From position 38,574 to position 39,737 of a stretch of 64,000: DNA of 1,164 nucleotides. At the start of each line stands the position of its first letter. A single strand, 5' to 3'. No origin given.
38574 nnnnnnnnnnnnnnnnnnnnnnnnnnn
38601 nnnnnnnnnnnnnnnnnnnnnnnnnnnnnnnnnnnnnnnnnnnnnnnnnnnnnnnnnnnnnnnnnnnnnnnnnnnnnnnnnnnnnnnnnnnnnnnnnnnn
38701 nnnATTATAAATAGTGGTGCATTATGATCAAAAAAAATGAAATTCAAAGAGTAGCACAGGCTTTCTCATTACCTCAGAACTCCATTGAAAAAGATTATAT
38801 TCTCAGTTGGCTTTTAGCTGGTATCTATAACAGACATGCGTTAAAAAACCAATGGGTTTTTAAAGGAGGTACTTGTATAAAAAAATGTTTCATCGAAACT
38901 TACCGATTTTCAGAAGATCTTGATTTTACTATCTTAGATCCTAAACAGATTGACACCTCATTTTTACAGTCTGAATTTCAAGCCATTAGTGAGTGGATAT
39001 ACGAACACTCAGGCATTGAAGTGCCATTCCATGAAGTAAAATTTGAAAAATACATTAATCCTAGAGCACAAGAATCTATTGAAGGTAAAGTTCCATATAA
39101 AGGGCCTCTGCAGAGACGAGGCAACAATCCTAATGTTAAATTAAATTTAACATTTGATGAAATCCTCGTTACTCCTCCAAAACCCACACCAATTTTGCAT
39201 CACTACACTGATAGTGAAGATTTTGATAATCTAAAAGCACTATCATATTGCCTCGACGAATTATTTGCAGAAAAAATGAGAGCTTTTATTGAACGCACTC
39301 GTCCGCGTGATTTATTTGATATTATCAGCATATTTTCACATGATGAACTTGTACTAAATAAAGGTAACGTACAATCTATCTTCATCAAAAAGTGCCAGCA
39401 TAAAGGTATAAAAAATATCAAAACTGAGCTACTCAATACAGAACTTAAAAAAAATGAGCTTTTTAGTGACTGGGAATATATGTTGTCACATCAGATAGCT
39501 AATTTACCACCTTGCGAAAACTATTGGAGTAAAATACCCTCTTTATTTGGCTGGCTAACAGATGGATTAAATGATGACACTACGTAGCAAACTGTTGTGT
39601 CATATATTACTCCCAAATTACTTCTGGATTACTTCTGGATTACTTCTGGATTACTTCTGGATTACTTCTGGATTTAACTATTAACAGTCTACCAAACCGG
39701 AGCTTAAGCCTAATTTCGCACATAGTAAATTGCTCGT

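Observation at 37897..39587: AbiEi/AbiEii type IV toxin-antitoxin / abortive-infection module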

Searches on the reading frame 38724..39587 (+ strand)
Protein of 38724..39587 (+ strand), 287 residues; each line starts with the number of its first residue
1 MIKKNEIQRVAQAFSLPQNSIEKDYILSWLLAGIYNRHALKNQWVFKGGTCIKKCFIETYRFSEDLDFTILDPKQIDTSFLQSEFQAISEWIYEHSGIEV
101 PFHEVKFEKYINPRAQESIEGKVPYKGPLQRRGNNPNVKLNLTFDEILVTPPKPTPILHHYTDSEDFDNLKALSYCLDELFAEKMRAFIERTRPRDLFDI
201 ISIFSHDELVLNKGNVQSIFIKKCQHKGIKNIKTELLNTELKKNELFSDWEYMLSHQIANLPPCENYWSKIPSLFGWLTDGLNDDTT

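Call 3: search_protein_families(library=pfam, proteins=[window:38724-39587:+], max_evalue=0.1)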
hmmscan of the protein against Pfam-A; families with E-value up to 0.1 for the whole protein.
window:38724-39587:+ (287 aa): 1 family
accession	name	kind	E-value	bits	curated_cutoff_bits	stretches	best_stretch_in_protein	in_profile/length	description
PF08843.17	AbiEii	-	1.1e-31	111.1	22.5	1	29-263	1-229/238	Nucleotidyl transferase AbiEii toxin, Type IV TA system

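Call 4: search_protein_families(library=padloc, proteins=[window:38724-39587:+], max_evalue=0.1)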
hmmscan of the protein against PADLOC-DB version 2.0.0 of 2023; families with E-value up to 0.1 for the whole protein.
window:38724-39587:+ (287 aa): 33 families (the best 25 are shown)
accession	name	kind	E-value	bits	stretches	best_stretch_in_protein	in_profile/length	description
PDLC02317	AbiEii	-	5.3e-107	356.2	1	1-281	1-278/396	AbiEii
PDLC02304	AbiEii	-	1.8e-69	232.5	1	1-273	1-253/260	AbiEii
PDLC02323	AbiEii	-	4.8e-26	89.9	1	1-271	1-243/248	AbiEii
PDLC02294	AbiEii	-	7.4e-25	86.3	1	1-258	1-241/260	AbiEii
PDLC02321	AbiEii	-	6e-20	70.1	2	19-94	20-93/296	AbiEii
PDLC02292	AbiEii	-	7e-20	70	1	6-95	13-93/283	AbiEii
PDLC02305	AbiEii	-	3.6e-19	67.1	1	2-238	3-225/306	AbiEii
PDLC02297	AbiEii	-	1.4e-16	58.7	1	3-193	4-195/307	AbiEii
PDLC02303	AbiEii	-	5.2e-16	56.8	1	3-221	2-196/249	AbiEii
PDLC02289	AbiEii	-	9.9e-16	56.1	1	5-90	16-96/309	AbiEii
PDLC02306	AbiEii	-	1.3e-15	55.7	2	173-276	169-276/280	AbiEii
PDLC02318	AbiEii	-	5.5e-15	53.5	1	23-244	22-221/280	AbiEii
PDLC02296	AbiEii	-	1.6e-14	51.7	1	14-233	17-222/282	AbiEii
PDLC02288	AbiEii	-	2.8e-14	50.7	1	4-274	14-270/294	AbiEii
PDLC02307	AbiEii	-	5.5e-14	50.5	2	174-249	115-184/219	AbiEii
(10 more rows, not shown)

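Call 5: search_protein_families(library=ncbifam, proteins=[window:38724-39587:+], max_evalue=0.1)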
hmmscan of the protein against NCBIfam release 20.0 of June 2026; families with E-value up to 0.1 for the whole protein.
window:38724-39587:+ (287 aa): 0 families

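Call 7: search_solved_structures(query=window:38724-39587:+, max_evalue=1, show_alignments=3)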
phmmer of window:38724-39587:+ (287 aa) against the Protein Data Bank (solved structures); distinct sequences matched with E-value up to 1: 3.
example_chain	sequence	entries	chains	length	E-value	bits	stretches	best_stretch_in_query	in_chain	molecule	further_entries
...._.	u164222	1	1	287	0.00081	21.7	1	10-202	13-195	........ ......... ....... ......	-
6y56_A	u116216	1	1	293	0.0044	19.3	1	14-74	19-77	Uncharacterized protein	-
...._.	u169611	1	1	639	0.01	18.1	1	18-119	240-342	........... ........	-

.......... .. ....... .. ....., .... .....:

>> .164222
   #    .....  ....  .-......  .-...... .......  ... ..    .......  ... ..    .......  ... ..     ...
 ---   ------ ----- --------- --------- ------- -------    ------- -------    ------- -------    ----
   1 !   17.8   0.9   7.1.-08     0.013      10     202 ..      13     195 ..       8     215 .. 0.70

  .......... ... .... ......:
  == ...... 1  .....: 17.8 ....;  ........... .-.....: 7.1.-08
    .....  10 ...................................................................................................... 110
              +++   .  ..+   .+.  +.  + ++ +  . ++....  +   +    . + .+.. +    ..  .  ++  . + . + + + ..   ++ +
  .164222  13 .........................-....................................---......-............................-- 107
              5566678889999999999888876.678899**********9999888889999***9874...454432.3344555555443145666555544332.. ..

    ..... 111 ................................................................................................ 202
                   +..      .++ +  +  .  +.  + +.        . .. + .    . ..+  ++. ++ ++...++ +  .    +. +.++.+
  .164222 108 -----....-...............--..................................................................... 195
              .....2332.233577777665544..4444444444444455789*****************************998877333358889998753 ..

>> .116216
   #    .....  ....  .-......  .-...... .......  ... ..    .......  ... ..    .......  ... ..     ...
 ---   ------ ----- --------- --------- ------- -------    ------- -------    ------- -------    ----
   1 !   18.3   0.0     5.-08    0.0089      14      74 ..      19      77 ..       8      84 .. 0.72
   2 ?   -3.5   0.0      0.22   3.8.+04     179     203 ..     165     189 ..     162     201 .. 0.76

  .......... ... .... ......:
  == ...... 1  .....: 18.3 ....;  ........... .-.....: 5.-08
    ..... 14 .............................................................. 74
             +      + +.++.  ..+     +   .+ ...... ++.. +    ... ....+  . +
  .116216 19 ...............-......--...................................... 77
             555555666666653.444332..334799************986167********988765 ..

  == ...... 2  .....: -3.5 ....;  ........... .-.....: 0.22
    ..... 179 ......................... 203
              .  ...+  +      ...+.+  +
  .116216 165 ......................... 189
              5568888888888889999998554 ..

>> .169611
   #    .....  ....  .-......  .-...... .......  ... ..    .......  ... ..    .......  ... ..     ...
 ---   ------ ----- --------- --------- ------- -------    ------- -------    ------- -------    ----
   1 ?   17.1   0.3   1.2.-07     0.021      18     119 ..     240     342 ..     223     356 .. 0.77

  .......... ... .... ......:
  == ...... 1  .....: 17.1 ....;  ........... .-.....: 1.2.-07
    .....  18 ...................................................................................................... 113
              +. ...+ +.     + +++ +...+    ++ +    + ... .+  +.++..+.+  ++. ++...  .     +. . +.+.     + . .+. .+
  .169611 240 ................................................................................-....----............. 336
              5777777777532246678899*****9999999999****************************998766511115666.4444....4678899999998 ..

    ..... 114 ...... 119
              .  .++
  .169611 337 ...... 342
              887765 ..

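Call 12: find_related_loci(query=window:38724-39587:+, collection=genome_contigs, flank=8000)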
Query window:38724-39587:+ (287 aa) in genome_contigs; peptide patterns used: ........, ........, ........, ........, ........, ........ (x = any residue, [..] = any of these).
64 stretches matched a pattern, but none encodes a relative of the query by tblastn (E <= 1e-3).

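Call 13: find_homologous_proteins(query=window:38724-39587:+, max_evalue=0.00001)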
Query window:38724-39587:+ (287 aa): 4317 proteins with E <= 0.00001 among 8000 candidates; the best 120 are listed.
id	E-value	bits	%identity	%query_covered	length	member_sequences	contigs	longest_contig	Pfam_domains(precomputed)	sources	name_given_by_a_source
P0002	8.7e-196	667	100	100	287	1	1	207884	PF08843.18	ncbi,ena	-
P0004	7.8e-94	332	53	98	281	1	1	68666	PF08843.18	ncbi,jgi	jgi:predicted nucleotidyltransferase component of viral defense system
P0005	1.3e-92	328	52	98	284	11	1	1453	PF08843.18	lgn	-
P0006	2.7e-92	327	51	100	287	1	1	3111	PF08843.18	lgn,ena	-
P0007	2.3e-91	324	53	97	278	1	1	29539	PF08843.18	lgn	-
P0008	3.9e-90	320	54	97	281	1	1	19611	PF08843.18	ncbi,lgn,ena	-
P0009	2.8e-89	317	52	98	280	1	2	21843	PF08843.18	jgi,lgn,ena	-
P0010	6.7e-89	316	52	97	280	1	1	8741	PF08843.18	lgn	-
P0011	1.6e-88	315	53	97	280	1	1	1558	PF08843.18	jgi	-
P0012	2.1e-88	314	50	97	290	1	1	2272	PF08843.18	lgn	-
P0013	3.4e-88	314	50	97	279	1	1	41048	PF08843.18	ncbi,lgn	-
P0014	7.9e-88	312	51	97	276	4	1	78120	PF08843.18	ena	-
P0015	2.0e-87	311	49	97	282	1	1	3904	PF08843.18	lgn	-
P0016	2.6e-87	311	50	97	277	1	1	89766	PF08843.18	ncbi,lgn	ncbi:MAG: nucleotidyl transferase AbiEii/AbiGii toxin family protein [Candidatus Berkiella sp.]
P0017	4.1e-87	310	49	97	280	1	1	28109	PF08843.18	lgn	-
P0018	6.2e-87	309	50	97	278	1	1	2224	PF08843.18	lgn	-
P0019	6.2e-87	309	52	97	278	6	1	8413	PF08843.18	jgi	jgi:predicted nucleotidyltransferase component of viral defense system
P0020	9.8e-87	309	49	97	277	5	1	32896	PF08843.18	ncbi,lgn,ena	-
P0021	1.6e-86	308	50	97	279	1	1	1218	PF08843.18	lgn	-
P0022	2.3e-86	308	48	97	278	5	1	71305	PF08843.18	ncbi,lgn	-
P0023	3.0e-86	307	51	97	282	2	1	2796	PF08843.18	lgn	-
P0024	6.5e-86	306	51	94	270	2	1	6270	PF08843.18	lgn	-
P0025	7.5e-86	306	51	97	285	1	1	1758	PF08843.18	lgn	-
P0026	8.2e-86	306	50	93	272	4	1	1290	PF08843.18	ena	-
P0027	1.1e-85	305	49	97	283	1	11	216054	PF08843.18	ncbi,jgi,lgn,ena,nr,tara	ncbi:MAG: hypothetical protein CMF50_05765 [Legionellales bacterium]|nr:hypothetical protein [Legion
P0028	1.1e-85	305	50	97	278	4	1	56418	PF08843.18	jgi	jgi:predicted nucleotidyltransferase component of viral defense system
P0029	2.1e-85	304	51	97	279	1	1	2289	PF08843.18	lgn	-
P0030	2.1e-85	304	49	97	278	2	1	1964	PF08843.18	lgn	-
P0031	2.8e-85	304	47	97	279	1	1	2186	PF08843.18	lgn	-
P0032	5.2e-85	303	49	97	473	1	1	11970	PF08843.18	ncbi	-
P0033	5.6e-85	303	48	97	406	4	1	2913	PF08843.18,PF13280.13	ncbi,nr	ncbi:MAG: nucleotidyl transferase AbiEii/AbiGii toxin family protein [Deltaproteobacteria bacterium]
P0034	7.0e-85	303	47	98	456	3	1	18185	PF08843.18,PF13280.13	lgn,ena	-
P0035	7.7e-85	303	50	97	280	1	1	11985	PF08843.18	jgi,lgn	-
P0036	8.6e-85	302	47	97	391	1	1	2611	PF08843.18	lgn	-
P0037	1.2e-84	302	49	93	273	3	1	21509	PF08843.18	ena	-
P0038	2.4e-84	301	48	97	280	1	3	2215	PF08843.18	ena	-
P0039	2.5e-84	301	49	97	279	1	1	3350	PF08843.18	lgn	-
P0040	3.1e-84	301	49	97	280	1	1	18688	PF08843.18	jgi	jgi:predicted nucleotidyltransferase component of viral defense system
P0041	3.4e-84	300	49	97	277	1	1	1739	PF08843.18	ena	-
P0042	4.6e-84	300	48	99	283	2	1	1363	PF08843.18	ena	-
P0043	4.7e-84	300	48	97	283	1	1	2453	PF08843.18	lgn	-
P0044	8.2e-84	299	47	97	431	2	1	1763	PF08843.18,PF13280.13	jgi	jgi:predicted nucleotidyltransferase component of viral defense system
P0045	9.7e-84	299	47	97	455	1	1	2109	PF08843.18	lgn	-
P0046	1.5e-83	298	49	97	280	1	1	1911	PF08843.18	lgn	-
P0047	1.8e-83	298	50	97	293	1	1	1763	PF08843.18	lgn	-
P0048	2.0e-83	298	46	98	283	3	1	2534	PF08843.18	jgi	-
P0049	2.1e-83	298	50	97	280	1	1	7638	PF08843.18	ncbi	-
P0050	2.9e-83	297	47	97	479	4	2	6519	PF08843.18,PF13280.13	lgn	-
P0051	3.3e-83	297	49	97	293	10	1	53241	PF08843.18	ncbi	-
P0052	3.5e-83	297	50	97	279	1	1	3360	PF08843.18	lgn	-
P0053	3.8e-83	297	48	98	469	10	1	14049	PF08843.18,PF13280.13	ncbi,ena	-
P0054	4.7e-83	297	46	99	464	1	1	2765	PF08843.18,PF13280.13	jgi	jgi:predicted nucleotidyltransferase component of viral defense system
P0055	4.8e-83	297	48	99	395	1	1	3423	PF08843.18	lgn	-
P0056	6.5e-83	296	48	97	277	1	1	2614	PF08843.18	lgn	-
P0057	7.6e-83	296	48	98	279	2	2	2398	PF08843.18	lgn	-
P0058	9.0e-83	296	47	98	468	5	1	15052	PF08843.18,PF13280.13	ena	-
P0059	9.9e-83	296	49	97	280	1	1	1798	PF08843.18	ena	-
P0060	1.0e-82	296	45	99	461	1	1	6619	PF08843.18,PF13280.13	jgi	-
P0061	1.3e-82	295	50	97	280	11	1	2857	PF08843.18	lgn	-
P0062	1.3e-82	295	47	97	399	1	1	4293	PF08843.18,PF13280.13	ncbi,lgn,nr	ncbi:MAG: nucleotidyl transferase AbiEii/AbiGii toxin family protein [Deltaproteobacteria bacterium]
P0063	1.4e-82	295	47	97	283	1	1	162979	PF08843.18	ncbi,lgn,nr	ncbi:MAG: nucleotidyl transferase AbiEii/AbiGii toxin family protein [Candidatus Desulfaltia sp.]|nr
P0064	1.4e-82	295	47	97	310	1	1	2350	PF08843.18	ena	-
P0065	1.5e-82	295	47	97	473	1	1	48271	PF08843.18,PF13280.13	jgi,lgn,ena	-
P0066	2.3e-82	294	48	97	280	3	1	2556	PF08843.18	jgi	-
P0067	3.7e-82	294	48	98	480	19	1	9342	PF08843.18,PF13280.13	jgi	jgi:predicted nucleotidyltransferase component of viral defense system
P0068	3.7e-82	294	46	97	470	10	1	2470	PF08843.18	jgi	-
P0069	3.7e-82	294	49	97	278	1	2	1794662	PF08843.18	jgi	jgi:predicted nucleotidyltransferase component of viral defense system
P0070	3.8e-82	294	49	97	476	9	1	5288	PF08843.18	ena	-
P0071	4.9e-82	293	47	97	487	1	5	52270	PF08843.18,PF13280.13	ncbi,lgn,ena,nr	ncbi:hypothetical protein BMS3Abin07_00808 [bacterium BMS3Abin07]|nr:hypothetical protein BMS3Abin07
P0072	5.1e-82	293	49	97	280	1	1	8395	PF08843.18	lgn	-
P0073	5.6e-82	293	47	97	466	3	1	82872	PF08843.18,PF13280.13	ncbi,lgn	ncbi:MAG: nucleotidyl transferase AbiEii/AbiGii toxin family protein [Acidobacteriota bacterium]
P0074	6.6e-82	293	47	98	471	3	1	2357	PF08843.18,PF13280.13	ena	-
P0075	6.8e-82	293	47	98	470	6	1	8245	PF08843.18,PF13280.13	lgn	-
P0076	7.8e-82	293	47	98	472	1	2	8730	PF08843.18,PF13280.13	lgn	-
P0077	1.0e-81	292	49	97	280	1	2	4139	PF08843.18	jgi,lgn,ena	-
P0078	1.5e-81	292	46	97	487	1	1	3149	PF08843.18,PF13280.13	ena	-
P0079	1.8e-81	291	48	98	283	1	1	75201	PF08843.18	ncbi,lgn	-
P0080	1.8e-81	291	47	97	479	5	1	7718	PF08843.18,PF13280.13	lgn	-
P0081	1.8e-81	291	47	98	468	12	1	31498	PF08843.18,PF13280.13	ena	-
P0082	1.8e-81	291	48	97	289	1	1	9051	PF08843.18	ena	-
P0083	2.1e-81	291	46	97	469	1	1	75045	PF08843.18,PF13280.13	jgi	jgi:predicted nucleotidyltransferase component of viral defense system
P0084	2.3e-81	291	48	97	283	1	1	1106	PF08843.18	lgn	-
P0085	2.4e-81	291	45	97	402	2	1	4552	PF08843.18,PF13280.13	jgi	jgi:predicted nucleotidyltransferase component of viral defense system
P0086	2.5e-81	291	46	97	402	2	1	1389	PF08843.18,PF13280.13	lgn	-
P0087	2.8e-81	291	46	98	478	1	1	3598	PF08843.18,PF13280.13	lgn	-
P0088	3.0e-81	291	46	98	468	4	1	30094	PF08843.18,PF13280.13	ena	-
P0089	3.1e-81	291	48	98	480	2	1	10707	PF08843.18,PF13280.13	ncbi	-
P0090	3.1e-81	291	46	97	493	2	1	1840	PF08843.18,PF13280.13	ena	-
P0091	3.1e-81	291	49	97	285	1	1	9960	PF08843.18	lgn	-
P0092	3.2e-81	291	46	98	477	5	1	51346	PF08843.18,PF13280.13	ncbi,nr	ncbi:MAG: nucleotidyl transferase AbiEii/AbiGii toxin family protein [Planctomycetes bacterium]|nr:n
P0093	4.2e-81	290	49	92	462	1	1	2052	PF08843.18,PF13280.13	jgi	jgi:predicted nucleotidyltransferase component of viral defense system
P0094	4.2e-81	290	49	93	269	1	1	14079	PF08843.18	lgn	-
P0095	4.5e-81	290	47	97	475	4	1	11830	PF08843.18,PF13280.13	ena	-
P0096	4.6e-81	290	50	97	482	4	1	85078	PF08843.18,PF13280.13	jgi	jgi:predicted nucleotidyltransferase component of viral defense system/DNA-directed RNA polymerase s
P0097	4.9e-81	290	45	97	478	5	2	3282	PF08843.18,PF13280.13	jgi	jgi:predicted nucleotidyltransferase component of viral defense system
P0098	5.0e-81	290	45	100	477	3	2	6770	PF08843.18,PF13280.13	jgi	-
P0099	5.0e-81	290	47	98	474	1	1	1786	PF08843.18,PF13280.13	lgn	-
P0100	5.3e-81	290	46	97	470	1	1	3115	PF08843.18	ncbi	-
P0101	5.8e-81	290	47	94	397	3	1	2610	PF08843.18,PF13280.13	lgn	-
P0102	6.7e-81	290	47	97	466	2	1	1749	PF08843.18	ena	-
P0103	7.2e-81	289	46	97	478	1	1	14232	PF08843.18,PF13280.13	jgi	jgi:predicted nucleotidyltransferase component of viral defense system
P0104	8.0e-81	289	46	99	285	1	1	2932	PF08843.18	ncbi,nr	ncbi:MAG: nucleotidyl transferase AbiEii/AbiGii toxin family protein [Desulfobacteraceae bacterium]|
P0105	8.1e-81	289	47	100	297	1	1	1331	PF08843.18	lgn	-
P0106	8.1e-81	289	48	97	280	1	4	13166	PF08843.18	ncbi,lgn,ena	-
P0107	1.1e-80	289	48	97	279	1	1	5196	PF08843.18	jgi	-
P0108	1.2e-80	289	47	97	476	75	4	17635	PF08843.18,PF13280.13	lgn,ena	-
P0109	1.3e-80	289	47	93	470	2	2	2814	PF08843.18,PF13280.13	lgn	-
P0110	1.4e-80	289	48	97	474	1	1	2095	PF08843.18,PF13280.13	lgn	-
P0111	1.5e-80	288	46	97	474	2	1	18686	PF08843.18,PF13280.13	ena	-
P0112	1.7e-80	288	49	98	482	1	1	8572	PF08843.18,PF13280.13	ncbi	-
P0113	1.8e-80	288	49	97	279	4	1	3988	PF08843.18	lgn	-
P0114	2.1e-80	288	48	99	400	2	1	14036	PF08843.18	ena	-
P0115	2.2e-80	288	47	97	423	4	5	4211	PF08843.18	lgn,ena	-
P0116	2.3e-80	288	46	93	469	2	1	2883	PF08843.18,PF13280.13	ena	-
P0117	2.6e-80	288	47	97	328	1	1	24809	PF08843.18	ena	-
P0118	2.7e-80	288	47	98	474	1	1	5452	PF08843.18,PF13280.13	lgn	-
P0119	2.8e-80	288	48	98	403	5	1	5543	PF08843.18,PF13280.13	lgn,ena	-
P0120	3.0e-80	287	46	97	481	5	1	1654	PF08843.18,PF13280.13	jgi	-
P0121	3.3e-80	287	46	97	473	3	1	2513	PF08843.18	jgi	-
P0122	3.7e-80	287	48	99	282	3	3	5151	PF08843.18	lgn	-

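Call 15: find_encoding_contigs(protein=P0004, flank=6000, max_places=3)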
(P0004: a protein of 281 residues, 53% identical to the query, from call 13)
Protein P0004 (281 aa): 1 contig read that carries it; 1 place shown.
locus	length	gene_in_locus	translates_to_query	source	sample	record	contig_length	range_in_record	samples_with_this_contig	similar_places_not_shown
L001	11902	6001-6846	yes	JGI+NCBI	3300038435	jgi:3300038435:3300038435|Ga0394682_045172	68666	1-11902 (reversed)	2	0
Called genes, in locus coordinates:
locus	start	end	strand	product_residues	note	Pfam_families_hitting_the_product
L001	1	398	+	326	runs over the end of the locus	PF01384:PHO4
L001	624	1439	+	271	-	-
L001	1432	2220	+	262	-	PF00378:ECH_1, PF16113:ECH_2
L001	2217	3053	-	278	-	PF01177:Asp_Glu_race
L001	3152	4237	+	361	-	PF00378:ECH_1, PF16113:ECH_2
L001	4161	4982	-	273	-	PF01135:PCMT, PF01209:Ubie_methyltran, PF05958:tRNA_U5-meth_tr (weak), PF13489:Methyltransf_23, PF08241:Methyltransf_11, PF08242:Methyltransf_12, PF13649:Methyltransf_25, PF13847:Methyltransf_31, +1 more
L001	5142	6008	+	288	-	-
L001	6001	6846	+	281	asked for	PF08843:AbiEii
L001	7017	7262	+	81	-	PF16113:ECH_2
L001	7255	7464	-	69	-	-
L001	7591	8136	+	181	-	-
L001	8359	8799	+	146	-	-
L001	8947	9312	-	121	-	-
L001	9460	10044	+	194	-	PF08238:Sel1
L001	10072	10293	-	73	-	PF12844:HTH_19 (faint), PF13443:HTH_26, PF01381:HTH_3 (weak)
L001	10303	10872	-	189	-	PF11188:DUF2975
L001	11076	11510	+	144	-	PF19570:DUF6088 (weak)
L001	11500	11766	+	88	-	PF08843:AbiEii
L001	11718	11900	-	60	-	?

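Call 16: find_encoding_contigs(protein=P0016, flank=6000, max_places=3)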
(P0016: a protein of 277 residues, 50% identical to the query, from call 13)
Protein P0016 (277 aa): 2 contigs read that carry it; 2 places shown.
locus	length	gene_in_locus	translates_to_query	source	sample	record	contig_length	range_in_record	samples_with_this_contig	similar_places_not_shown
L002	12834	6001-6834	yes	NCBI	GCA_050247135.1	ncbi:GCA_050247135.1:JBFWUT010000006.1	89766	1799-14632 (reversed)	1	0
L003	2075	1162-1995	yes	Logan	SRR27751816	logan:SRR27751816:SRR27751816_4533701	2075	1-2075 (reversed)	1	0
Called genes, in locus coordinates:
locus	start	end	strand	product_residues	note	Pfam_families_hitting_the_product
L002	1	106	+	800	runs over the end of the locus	-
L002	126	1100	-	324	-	PF00077:RVP (faint), PF13650:Asp_protease_2, PF13975:gag-asp_proteas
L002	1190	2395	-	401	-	PF05525:Branch_AA_trans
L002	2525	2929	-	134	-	-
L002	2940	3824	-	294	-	-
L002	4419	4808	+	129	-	PF04480:DUF559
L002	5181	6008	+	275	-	PF13338:AbiEi_4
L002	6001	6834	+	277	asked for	PF08843:AbiEii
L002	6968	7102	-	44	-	-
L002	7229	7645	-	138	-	-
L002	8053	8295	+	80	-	-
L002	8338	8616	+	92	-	-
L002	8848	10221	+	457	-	PF00069:Pkinase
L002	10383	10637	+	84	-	-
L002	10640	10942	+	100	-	-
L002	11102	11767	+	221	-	-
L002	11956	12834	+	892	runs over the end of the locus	PF19116:DUF5801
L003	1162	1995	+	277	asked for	PF08843:AbiEii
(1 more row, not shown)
